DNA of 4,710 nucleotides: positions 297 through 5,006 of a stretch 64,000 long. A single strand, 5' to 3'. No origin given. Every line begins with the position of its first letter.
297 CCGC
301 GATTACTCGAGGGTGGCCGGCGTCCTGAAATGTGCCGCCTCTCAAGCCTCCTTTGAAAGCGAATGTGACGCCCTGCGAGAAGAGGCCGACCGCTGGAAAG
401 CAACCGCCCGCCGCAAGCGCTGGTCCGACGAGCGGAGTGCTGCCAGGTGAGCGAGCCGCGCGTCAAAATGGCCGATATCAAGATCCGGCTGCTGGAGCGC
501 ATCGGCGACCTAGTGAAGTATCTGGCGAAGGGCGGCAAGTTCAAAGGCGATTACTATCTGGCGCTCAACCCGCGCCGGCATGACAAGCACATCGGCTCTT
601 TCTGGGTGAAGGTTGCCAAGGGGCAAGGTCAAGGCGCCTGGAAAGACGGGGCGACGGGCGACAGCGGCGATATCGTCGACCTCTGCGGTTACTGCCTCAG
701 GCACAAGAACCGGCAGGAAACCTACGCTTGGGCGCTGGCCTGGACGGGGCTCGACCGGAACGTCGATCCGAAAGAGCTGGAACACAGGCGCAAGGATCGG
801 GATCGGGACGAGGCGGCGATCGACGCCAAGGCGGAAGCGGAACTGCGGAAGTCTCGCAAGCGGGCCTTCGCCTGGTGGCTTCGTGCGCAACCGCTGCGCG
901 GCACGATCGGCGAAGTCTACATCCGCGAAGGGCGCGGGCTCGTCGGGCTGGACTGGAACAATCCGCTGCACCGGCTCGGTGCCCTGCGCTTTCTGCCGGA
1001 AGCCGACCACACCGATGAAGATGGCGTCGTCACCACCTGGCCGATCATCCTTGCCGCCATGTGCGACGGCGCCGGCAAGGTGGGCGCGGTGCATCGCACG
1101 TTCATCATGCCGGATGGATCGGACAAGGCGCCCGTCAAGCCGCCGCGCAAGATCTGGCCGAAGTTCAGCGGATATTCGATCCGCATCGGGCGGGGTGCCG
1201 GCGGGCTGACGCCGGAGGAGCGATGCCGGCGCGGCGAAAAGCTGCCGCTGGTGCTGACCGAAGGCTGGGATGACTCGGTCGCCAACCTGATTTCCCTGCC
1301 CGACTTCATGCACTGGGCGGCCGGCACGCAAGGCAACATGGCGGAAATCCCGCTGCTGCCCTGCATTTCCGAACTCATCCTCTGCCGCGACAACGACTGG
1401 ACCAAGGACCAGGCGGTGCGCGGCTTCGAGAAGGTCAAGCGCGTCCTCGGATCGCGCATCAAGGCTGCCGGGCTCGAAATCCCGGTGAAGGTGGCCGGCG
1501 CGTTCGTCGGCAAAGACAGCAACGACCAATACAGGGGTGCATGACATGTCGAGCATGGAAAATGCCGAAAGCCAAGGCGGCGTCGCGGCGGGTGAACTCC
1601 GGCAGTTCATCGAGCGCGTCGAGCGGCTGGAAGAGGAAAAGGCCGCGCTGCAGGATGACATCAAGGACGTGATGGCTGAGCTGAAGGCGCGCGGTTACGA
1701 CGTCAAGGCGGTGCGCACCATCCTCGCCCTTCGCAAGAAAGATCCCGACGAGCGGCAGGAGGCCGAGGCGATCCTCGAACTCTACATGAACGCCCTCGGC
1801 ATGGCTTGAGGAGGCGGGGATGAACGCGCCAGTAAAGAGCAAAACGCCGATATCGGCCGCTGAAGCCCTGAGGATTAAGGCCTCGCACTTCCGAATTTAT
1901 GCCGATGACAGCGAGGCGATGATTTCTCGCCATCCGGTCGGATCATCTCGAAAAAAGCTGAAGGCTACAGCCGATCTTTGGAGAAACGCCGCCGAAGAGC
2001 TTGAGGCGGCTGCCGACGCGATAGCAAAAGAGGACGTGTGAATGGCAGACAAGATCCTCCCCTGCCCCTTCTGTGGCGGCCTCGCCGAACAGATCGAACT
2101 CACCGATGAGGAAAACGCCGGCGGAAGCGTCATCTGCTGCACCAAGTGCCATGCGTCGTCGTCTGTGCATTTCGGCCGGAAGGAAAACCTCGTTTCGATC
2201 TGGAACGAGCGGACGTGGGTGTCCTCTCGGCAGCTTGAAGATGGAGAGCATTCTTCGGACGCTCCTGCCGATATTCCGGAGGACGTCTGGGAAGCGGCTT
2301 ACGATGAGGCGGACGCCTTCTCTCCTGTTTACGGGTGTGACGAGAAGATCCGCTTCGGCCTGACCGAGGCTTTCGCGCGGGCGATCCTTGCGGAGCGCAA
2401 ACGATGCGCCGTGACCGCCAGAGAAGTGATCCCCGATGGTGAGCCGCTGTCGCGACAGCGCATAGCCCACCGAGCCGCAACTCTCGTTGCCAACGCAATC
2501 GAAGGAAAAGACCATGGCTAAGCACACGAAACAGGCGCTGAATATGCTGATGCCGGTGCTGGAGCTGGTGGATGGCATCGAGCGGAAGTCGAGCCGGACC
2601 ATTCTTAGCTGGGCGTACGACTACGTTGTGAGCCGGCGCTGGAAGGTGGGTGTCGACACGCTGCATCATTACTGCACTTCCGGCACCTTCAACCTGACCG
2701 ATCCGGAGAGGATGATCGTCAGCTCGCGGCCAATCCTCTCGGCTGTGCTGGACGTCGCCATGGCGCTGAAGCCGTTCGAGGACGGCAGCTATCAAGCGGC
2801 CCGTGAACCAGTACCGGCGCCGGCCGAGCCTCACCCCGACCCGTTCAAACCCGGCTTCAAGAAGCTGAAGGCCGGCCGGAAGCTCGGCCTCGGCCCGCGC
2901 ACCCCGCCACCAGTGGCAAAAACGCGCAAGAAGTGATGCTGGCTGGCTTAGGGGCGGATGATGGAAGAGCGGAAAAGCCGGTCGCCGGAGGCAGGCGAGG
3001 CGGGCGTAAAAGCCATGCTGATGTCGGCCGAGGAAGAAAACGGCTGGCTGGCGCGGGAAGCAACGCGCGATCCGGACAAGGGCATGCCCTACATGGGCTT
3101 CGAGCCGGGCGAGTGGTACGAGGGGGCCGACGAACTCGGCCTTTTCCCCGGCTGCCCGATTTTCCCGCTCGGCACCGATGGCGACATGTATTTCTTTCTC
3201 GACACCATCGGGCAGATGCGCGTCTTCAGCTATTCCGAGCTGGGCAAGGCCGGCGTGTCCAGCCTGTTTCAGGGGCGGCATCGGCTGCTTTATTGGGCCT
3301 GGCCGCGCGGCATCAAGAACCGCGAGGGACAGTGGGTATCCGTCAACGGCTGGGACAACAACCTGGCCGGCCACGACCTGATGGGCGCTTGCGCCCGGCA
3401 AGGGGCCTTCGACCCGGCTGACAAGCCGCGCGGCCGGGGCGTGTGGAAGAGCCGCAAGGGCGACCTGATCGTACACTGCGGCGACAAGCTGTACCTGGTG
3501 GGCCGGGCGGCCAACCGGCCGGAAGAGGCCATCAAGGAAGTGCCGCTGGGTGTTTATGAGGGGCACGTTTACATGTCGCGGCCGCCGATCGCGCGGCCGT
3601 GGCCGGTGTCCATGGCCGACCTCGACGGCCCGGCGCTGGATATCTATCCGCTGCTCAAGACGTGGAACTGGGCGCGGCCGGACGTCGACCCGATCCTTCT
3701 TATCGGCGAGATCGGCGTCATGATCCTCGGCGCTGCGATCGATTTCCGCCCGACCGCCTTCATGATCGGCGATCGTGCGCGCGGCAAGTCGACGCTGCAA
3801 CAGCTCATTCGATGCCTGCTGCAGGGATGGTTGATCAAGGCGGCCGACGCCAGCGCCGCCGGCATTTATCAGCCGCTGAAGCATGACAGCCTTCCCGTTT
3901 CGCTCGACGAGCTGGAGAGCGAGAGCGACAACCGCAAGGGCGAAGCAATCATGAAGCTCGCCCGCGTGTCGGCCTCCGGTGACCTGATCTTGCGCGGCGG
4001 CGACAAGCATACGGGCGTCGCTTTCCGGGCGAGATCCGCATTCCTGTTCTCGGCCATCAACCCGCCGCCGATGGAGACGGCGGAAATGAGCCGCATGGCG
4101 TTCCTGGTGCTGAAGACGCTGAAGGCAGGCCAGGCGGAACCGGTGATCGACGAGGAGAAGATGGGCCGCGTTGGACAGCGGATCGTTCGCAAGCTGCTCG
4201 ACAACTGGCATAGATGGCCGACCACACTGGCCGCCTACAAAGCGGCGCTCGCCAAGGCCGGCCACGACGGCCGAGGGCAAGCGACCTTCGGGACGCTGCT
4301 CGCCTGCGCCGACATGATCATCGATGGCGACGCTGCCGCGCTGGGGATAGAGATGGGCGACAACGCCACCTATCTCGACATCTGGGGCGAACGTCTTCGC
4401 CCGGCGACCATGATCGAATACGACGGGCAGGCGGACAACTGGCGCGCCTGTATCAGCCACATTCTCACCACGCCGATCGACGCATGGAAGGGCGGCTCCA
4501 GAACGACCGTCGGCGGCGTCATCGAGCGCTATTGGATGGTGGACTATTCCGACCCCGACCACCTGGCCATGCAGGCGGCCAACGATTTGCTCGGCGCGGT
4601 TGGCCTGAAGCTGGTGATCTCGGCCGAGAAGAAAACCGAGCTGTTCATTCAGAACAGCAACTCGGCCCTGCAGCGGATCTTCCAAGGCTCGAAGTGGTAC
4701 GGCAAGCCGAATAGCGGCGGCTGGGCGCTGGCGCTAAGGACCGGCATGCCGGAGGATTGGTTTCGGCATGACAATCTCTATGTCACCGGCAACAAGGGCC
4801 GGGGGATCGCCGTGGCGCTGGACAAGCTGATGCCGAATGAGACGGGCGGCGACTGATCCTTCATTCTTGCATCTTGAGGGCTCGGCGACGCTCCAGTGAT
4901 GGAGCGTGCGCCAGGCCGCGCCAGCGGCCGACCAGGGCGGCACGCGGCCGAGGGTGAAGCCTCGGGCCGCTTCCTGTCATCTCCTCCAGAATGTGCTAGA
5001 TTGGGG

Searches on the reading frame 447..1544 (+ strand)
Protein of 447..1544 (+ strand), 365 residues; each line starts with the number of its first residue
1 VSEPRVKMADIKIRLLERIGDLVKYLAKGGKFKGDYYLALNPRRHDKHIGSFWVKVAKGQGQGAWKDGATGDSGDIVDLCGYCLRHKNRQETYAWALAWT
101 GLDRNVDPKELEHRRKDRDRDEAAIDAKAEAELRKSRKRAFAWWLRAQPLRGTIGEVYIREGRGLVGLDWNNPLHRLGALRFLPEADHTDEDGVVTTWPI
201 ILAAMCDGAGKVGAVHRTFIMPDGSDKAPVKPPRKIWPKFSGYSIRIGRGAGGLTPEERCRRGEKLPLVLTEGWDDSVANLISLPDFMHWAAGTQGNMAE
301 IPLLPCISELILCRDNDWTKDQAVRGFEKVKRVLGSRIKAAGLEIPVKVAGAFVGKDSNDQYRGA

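Call 8: search_protein_families(library=pfam, proteins=[window:447-1544:+], max_evalue=0.01)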
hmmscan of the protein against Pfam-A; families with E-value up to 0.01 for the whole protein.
window:447-1544:+ (365 aa): 1 family
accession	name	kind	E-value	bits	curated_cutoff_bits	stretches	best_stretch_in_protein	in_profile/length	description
PF23639.1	DUF7146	-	1e-20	74.4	27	1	135-246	2-104/105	Domain of unknown function (DUF7146)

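Call 9: search_protein_families(library=phrogs, proteins=[window:447-1544:+], max_evalue=0.001)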
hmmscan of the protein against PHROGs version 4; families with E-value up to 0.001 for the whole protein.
window:447-1544:+ (365 aa): 1 family
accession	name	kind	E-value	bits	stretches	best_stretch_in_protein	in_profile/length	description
phrog_510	-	DNA, RNA and nucleotide metabolism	2.1e-18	67.4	1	53-360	58-343/667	DNA primase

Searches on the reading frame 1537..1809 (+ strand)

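Call 76: search_protein_families(library=pfam, proteins=[window:1537-1809:+], max_evalue=0.001)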
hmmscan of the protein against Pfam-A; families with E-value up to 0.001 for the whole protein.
window:1537-1809:+ (90 aa): 1 family
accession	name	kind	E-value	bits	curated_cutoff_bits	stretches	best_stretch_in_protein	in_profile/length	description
PF10073.14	GapR_DNA-bd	-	1.6e-33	114.5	22.6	1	17-88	1-72/72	GapR-like, DNA-binding domain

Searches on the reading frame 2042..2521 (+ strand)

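Call 8: search_protein_families(library=pfam, proteins=[window:2042-2521:+], max_evalue=0.01)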
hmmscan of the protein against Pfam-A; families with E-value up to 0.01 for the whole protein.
window:2042-2521:+ (159 aa): 1 family
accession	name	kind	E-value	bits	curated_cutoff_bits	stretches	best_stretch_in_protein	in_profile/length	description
PF14354.12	Lar_restr_allev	-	1.7e-07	31.8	28.6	1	4-58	2-58/58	Restriction alleviation protein Lar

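Call 9: search_protein_families(library=phrogs, proteins=[window:2042-2521:+], max_evalue=0.001)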
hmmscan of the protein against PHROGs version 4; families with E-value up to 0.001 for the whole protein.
window:2042-2521:+ (159 aa): 1 family
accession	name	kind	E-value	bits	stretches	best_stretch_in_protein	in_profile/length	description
phrog_599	-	moron, auxiliary metabolic gene and host takeover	7.1e-10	40.5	1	2-62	71-131/262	Lar-like restriction alleviation protein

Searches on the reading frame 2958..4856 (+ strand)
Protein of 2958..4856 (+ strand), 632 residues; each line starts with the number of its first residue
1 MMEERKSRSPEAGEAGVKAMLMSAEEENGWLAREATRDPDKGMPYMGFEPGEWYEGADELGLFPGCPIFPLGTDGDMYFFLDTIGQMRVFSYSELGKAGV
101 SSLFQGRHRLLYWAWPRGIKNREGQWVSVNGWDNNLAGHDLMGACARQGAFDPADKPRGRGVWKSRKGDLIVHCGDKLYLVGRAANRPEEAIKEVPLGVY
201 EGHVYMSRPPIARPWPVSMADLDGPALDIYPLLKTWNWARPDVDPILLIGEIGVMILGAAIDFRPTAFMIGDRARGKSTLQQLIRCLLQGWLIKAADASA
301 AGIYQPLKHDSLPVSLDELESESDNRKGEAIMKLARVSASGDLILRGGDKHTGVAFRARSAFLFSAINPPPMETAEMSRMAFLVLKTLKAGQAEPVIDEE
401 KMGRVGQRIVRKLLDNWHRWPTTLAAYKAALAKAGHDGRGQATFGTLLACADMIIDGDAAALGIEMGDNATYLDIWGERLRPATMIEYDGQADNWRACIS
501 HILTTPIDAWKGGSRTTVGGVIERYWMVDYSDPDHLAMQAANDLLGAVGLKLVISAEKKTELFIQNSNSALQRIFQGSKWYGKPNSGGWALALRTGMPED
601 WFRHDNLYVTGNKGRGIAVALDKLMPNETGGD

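Call 8: search_protein_families(library=pfam, proteins=[window:2958-4856:+], max_evalue=0.01)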
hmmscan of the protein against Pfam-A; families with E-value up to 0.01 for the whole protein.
window:2958-4856:+ (632 aa): 0 families

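Call 9: search_protein_families(library=phrogs, proteins=[window:2958-4856:+], max_evalue=0.001)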
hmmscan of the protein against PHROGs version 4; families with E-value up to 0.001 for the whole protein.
window:2958-4856:+ (632 aa): 2 families
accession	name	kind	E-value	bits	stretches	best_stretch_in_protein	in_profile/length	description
phrog_21086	-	unknown function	5.2e-66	224.5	1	64-622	53-600/617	-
phrog_35358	-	DNA, RNA and nucleotide metabolism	1.3e-29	103.8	1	69-461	416-801/968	DNA primase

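Call 12: search_dna_similar(query=window:2958-4856:+, collection=phages, mode=protein, max_evalue=0.00001)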
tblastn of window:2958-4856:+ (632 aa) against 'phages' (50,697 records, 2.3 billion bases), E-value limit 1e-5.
Records with a match: 15; places in all: 15; records where one place covers at least 80% of the query: 4.
Best place of each record, by identity: <60% 15.
By first word of the organism name: Pseudomonas 4; Bacteriophage 2; Bordetella 2; Synechococcus 1; Acinetobacter 1; Serratia 1; Microcystis 1; Morganella 1; Enterobacter 1; Escherichia 1.
By host as written in the record: - 2; Pseudomonas putida 2; Bordetella bronchiseptica 4715 2; Synechococcus sp. 1; Acinetobacter johnsonii 4883b 1; Serratia liquefaciens EOA81 1; Microcystis wesenbergii 1; Stutzerimonas stutzeri NCTC10475 1; and 4 more.
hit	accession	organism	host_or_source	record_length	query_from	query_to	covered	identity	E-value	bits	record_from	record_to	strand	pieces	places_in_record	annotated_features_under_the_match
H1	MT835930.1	Bacteriophage sp.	human fecal samples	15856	65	594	84%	33.1%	3e-72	259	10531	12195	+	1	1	record has no annotation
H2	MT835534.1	Bacteriophage sp.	human fecal samples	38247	66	593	84%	30.0%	1e-44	177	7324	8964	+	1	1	record has no annotation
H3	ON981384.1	Synechococcus phage MinM1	Synechococcus sp.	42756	66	583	82%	27.1%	2e-16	89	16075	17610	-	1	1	hypothetical protein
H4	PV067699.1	Acinetobacter phage Acjo_20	Acinetobacter johnsonii 4883b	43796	71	580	81%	25.0%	2e-11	74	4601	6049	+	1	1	hypothetical protein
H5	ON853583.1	Serratia phage MQ-4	Serratia liquefaciens EOA81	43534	36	386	56%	27.7%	5e-16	88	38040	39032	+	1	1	hypothetical protein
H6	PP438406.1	Microcystis phage Mwe-JY13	Microcystis wesenbergii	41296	64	385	51%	28.7%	7e-14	82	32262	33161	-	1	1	DNA primase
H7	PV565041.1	Pseudomonas phage Jeremy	Pseudomonas putida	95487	71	387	50%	29.1%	3e-10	70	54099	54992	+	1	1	DNA primase/helicase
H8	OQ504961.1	Pseudomonas phage ZRG1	Stutzerimonas stutzeri NCTC10475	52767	68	401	53%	26.8%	1e-11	74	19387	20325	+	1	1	DUF6371 domain-containing protein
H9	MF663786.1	Bordetella phage vB_BbrM_PHB04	Bordetella bronchiseptica 4715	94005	71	395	51%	27.4%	7e-13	78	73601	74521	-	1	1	putative DNA primase/helicase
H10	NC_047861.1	Bordetella phage vB_BbrM_PHB04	Bordetella bronchiseptica 4715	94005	71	395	51%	27.4%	7e-13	78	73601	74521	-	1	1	DNA primase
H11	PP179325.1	Pseudomonas phage Touem01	Pseudomonas syringae 7C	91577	71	400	52%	26.6%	7e-11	72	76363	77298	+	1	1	putative DNA primase/helicase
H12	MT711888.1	Pseudomonas phage Dolphis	Pseudomonas putida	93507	71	387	50%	27.6%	8e-10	68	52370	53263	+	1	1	DNA primase/helicase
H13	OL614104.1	Morganella phage Mecenats66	Morganella sp.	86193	71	387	50%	26.4%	5e-10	69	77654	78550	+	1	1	DNA primase/helicase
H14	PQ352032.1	Enterobacter phage phiT5282EW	Enterobacter sp.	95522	71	340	43%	26.9%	1e-8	65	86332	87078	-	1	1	hypothetical protein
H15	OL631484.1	Escherichia phage ECML-606-1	Escherichia coli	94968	137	340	32%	30.0%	5e-6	56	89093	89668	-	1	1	hypothetical protein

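Call 13: find_related_loci(query=window:2958-4856:+, collection=viral_contigs, flank=4000)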
Query window:2958-4856:+ (632 aa) in viral_contigs; peptide patterns used: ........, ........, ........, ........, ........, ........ (x = any residue, [..] = any of these).
8 stretches matched a pattern; 6 encode a relative of the query (tblastn E <= 1e-3); 6 distinct loci.
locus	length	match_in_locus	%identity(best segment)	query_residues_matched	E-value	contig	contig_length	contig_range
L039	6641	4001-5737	46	25-625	1e-167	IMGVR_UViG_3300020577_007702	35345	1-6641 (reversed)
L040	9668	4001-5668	35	45-594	4e-92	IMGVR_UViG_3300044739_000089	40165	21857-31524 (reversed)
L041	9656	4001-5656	34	65-594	1e-90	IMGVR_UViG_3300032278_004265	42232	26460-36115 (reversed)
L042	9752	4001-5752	33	65-625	7e-87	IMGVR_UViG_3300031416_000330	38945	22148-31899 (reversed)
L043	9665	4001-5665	33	65-594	2e-85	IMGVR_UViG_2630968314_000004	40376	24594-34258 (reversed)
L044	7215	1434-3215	31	66-628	1e-81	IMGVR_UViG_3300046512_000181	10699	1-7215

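Call 14: find_related_loci(query=window:2958-4856:+, collection=genome_contigs, flank=4000)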
Query window:2958-4856:+ (632 aa) in genome_contigs; peptide patterns used: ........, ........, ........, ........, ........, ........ (x = any residue, [..] = any of these).
51 stretches matched a pattern; 5 encode a relative of the query (tblastn E <= 1e-3); 5 distinct loci.
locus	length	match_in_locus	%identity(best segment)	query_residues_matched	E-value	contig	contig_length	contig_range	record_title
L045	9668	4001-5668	35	45-594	3e-92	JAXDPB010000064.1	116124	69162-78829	MAG: Sphingomonadales bacterium isolate BP_701 scaffold_4688922, whole genome shotgun sequence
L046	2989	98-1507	35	115-593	5e-94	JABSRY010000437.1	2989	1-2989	MAG: Hyphomicrobiales bacterium isolate DT_98 DT-Rhizobiales-1_scaffold_437, whole genome shotgun sequence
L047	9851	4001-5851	33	44-625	6e-87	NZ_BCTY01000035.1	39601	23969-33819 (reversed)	Sphingomonas sanguinis NBRC 13937, whole genome shotgun sequence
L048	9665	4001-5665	33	65-594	2e-85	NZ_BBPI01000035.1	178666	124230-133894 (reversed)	Sphingomonas parapaucimobilis NBRC 15100, whole genome shotgun sequence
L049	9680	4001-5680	33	65-594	4e-83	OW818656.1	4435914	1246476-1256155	metagenome genome assembly, chromosome: 1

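Call 19: find_homologous_proteins(query=window:2958-4856:+, max_evalue=1e-30)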
Query window:2958-4856:+ (632 aa): 529 proteins with E <= 1e-30 among 8000 candidates; the best 120 are listed. Only proteins of 347 to 1106 residues were searched: fused or split forms outside these lengths cannot appear, so this answer is no evidence that the protein stands alone or is whole; lengths 'longer' or 'shorter' looks for them.
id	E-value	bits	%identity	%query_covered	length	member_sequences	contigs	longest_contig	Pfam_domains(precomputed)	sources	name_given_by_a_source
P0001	0.0e+0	1360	91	100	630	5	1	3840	-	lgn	-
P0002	0.0e+0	1215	82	99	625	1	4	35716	-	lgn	-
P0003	1.6e-196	673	83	55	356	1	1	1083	-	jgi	-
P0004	1.7e-185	636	50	97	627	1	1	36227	-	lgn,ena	-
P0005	1.9e-182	626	49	98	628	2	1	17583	-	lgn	-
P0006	9.7e-182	624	48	94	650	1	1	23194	-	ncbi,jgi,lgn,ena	jgi:hypothetical protein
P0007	8.7e-180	617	49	95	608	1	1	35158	-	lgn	-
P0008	4.2e-177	609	47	97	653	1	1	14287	-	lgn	-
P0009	1.8e-176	606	47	97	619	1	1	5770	-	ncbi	-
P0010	2.4e-176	606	47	99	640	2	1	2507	-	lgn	-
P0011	3.0e-176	606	46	99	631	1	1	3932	-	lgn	-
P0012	2.8e-174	599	46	98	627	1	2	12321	-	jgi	jgi:hypothetical protein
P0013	1.3e-173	597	46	97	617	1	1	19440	-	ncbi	-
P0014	1.6e-173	597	45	97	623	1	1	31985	-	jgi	jgi:hypothetical protein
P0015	6.2e-173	595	45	99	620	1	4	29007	-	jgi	jgi:hypothetical protein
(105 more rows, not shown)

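Call 20: find_encoding_contigs(protein=P0001, flank=3000, max_places=4)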
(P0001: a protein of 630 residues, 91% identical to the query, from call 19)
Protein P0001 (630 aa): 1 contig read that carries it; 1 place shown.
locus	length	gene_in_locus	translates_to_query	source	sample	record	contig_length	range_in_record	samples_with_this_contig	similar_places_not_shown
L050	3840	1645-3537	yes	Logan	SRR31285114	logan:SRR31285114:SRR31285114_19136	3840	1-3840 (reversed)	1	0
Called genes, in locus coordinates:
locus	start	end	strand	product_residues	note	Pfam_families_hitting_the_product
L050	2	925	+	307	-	?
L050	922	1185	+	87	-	PF10073:GapR_DNA-bd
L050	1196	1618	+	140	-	-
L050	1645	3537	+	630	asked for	-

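Call 21: find_encoding_contigs(protein=P0002, flank=3000, max_places=4)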
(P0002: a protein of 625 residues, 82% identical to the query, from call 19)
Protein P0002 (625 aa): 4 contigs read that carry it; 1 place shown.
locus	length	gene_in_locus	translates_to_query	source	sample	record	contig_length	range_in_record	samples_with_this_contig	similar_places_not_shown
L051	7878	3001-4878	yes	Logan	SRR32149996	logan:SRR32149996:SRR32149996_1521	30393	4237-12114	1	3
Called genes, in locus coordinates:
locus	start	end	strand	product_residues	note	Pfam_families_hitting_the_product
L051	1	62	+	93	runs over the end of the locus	-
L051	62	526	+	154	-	-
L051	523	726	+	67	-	-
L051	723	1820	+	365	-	PF23639:DUF7146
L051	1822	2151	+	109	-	PF10073:GapR_DNA-bd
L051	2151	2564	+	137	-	-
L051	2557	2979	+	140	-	-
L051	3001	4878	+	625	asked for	-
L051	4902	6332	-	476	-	-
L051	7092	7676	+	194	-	-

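Call 22: find_encoding_contigs(protein=P0004, flank=3000, max_places=2)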
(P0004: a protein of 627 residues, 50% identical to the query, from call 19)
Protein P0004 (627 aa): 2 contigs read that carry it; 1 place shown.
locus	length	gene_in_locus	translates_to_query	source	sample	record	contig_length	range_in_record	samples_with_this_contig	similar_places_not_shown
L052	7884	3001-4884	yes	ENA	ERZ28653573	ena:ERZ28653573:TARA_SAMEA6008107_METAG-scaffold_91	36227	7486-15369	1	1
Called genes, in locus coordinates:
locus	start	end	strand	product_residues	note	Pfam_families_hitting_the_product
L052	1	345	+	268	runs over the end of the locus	PF20188:DUF6551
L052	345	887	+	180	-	PF01381:HTH_3 (faint)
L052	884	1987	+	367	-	PF23639:DUF7146, PF13362:Toprim_3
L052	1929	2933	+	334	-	-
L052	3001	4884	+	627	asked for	-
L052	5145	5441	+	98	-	-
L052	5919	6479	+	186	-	-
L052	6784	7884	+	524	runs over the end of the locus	-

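Call 40: list_cluster_members(proteins=[P0001, P0122, P0125, P0002, P0003])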
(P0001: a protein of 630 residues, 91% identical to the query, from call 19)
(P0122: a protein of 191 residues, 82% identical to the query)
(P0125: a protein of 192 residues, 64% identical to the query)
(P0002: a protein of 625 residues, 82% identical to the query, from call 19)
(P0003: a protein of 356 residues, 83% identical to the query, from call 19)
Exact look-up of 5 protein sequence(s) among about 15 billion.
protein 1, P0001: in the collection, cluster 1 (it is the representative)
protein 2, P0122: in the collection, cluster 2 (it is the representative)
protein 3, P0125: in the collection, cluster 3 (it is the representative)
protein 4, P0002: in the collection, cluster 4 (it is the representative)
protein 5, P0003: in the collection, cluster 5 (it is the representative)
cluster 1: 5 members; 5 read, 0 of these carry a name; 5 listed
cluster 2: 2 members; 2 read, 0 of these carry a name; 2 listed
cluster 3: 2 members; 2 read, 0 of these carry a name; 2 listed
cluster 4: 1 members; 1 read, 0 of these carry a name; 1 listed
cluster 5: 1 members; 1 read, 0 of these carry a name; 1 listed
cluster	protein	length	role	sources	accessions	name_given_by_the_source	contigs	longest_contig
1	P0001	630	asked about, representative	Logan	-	-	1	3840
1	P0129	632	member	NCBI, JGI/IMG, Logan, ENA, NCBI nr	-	-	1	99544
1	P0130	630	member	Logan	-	-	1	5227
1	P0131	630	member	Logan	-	-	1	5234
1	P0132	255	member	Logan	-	-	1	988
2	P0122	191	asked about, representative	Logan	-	-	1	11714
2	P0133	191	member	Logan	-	-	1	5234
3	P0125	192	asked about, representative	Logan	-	-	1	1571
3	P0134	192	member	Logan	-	-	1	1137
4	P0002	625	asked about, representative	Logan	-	-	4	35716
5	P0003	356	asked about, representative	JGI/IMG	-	-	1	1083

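Call 41: find_encoding_contigs(protein=P0131, flank=4000, max_places=3)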
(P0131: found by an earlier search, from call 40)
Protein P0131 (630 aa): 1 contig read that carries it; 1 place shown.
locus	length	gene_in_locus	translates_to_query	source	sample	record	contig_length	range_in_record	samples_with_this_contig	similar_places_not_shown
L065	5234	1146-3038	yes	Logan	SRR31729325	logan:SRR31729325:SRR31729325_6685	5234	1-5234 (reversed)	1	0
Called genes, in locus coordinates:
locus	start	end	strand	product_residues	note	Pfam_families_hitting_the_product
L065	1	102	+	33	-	?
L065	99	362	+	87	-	PF10073:GapR_DNA-bd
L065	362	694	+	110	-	-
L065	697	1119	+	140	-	-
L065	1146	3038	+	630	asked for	-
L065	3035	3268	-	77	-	-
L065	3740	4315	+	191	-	-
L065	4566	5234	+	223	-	?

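Call 42: find_encoding_contigs(protein=P0130, flank=4000, max_places=3)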
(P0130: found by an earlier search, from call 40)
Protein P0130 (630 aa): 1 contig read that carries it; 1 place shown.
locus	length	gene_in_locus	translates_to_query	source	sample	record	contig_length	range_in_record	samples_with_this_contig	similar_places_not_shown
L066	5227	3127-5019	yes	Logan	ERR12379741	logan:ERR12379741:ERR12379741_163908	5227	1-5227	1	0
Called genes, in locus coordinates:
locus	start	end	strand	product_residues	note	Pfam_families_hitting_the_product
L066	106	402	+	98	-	-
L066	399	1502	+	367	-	PF23639:DUF7146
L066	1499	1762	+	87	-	PF10073:GapR_DNA-bd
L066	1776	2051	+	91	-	-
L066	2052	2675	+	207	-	PF14354:Lar_restr_allev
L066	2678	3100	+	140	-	-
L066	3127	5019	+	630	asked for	-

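Call 66: find_encoding_contigs(protein=P0005, flank=2500, max_places=2)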
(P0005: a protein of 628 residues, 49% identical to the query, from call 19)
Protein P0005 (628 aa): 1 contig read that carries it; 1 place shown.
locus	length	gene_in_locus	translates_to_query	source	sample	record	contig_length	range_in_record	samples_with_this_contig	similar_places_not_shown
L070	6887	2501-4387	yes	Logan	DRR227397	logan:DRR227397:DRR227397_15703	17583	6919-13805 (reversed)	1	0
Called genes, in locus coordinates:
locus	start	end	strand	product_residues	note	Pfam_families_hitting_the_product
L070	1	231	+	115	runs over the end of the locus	-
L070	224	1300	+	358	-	PF23639:DUF7146, PF13362:Toprim_3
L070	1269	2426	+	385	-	-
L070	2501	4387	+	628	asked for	-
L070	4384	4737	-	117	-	PF13560:HTH_31 (faint), PF01381:HTH_3 (weak)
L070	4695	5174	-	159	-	-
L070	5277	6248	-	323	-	PF08401:ArdcN, PF18818:MPTase-PolyVal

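Call 67: find_encoding_contigs(protein=P0007, flank=2500, max_places=2)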
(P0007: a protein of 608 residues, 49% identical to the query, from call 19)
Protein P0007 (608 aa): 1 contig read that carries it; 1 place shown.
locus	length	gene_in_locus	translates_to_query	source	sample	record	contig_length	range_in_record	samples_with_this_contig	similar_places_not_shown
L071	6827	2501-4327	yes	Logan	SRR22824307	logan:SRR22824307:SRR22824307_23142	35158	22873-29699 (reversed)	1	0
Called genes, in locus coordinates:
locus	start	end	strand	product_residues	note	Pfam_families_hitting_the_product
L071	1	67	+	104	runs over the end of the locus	-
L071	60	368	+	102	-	-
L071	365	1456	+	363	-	PF23639:DUF7146, PF13362:Toprim_3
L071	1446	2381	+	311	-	-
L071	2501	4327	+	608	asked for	-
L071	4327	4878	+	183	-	-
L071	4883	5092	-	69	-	PF13560:HTH_31, PF01381:HTH_3 (weak)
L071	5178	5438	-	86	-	-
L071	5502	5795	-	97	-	-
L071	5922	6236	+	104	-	-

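Call 69: search_protein_families(library=pfam, proteins=[L051:4902-6332:-, L052:5145-5441:+, L065:3035-3268:-], max_evalue=0.01)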
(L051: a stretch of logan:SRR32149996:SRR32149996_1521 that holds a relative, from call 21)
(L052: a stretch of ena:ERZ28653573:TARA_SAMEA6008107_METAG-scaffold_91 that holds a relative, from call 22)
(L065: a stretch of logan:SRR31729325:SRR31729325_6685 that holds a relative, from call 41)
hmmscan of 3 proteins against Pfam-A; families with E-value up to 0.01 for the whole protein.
L051:4902-6332:- (476 aa): 0 families

L052:5145-5441:+ (98 aa): 0 families

L065:3035-3268:- (77 aa): 0 families

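Call 90: find_encoding_contigs(protein=P0134, flank=1200, max_places=2)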
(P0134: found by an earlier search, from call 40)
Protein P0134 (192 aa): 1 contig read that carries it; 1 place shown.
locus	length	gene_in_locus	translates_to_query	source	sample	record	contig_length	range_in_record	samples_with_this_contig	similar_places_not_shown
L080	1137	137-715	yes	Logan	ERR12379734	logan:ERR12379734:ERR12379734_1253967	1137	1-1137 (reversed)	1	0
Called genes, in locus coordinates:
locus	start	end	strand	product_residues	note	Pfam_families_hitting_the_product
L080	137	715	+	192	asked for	-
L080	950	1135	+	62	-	?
